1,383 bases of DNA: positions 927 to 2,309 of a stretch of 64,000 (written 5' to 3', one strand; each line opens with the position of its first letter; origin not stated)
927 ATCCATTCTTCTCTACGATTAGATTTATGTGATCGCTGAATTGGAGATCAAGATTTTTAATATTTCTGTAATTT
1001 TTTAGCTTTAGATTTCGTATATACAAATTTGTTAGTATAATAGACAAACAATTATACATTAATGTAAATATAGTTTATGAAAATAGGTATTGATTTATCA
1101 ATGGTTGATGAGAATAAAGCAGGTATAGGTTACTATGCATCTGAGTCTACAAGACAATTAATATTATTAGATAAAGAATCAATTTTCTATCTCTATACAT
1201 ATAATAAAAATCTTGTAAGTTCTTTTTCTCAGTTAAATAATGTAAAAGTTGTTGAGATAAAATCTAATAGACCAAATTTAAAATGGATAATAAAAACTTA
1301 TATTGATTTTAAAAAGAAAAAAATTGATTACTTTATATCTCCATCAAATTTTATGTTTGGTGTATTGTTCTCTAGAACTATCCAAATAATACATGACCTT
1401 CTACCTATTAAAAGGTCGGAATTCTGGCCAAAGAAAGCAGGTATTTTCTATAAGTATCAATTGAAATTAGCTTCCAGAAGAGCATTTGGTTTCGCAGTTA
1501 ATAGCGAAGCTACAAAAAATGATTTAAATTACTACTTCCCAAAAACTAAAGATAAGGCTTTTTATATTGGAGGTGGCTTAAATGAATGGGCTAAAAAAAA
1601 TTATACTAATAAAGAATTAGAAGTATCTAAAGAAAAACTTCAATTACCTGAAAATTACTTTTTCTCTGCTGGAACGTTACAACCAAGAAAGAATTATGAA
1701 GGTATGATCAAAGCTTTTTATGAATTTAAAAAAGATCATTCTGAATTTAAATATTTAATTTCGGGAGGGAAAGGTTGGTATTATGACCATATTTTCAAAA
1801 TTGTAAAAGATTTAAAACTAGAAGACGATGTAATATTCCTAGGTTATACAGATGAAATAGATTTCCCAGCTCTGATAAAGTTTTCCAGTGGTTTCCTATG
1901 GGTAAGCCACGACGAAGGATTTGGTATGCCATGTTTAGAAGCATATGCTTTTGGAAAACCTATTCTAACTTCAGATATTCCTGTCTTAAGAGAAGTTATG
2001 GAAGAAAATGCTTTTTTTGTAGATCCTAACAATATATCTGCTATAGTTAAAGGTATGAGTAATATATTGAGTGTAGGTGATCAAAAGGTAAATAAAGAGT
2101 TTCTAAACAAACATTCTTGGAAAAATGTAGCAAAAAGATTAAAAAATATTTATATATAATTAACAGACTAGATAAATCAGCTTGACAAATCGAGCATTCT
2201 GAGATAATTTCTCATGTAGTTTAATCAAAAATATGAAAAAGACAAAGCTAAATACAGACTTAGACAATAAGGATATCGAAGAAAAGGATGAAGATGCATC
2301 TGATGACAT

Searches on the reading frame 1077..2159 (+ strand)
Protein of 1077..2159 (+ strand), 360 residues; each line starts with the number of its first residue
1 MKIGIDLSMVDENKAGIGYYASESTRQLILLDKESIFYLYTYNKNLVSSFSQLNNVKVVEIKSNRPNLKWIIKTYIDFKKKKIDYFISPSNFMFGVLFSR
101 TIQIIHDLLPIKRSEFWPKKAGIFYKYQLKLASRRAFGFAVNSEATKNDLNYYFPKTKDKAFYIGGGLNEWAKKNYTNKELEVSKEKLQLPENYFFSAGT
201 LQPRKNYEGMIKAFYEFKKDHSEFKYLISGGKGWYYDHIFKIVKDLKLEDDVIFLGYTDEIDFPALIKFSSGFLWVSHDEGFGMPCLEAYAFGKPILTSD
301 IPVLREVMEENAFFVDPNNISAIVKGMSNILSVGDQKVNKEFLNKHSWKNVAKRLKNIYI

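Call 60: find_encoding_contigs(protein=window:1077-2159:+, flank=10000, max_places=2)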
Protein window:1077-2159:+ (360 aa): 1 contig read that carries it; 1 place shown.
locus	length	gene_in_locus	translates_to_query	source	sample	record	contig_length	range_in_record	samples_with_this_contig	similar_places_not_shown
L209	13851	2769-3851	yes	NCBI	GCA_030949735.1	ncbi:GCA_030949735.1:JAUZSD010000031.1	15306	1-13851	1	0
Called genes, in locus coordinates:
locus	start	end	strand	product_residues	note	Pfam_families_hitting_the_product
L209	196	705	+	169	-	PF00293:NUDIX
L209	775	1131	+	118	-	PF08378:NERD (weak), PF02021:UPF0102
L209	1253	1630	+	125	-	-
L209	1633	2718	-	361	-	PF02463:SMC_N, PF13175:AAA_15 (weak), PF13476:AAA_23 (weak)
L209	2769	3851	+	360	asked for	PF00534:Glycos_transf_1, PF13692:Glyco_trans_1_4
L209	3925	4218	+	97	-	-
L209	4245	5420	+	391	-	PF05697:Trigger_N, PF05698:Trigger_C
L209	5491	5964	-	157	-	-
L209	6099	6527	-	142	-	-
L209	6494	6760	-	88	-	PF01978:TrmB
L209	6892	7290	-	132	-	PF00380:Ribosomal_S9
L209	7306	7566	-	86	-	PF00572:Ribosomal_L13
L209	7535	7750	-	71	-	PF00572:Ribosomal_L13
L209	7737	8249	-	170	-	PF01196:Ribosomal_L17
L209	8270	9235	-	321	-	PF01193:RNA_pol_L, PF01000:RNA_pol_A_bac, PF03118:RNA_pol_A_CTD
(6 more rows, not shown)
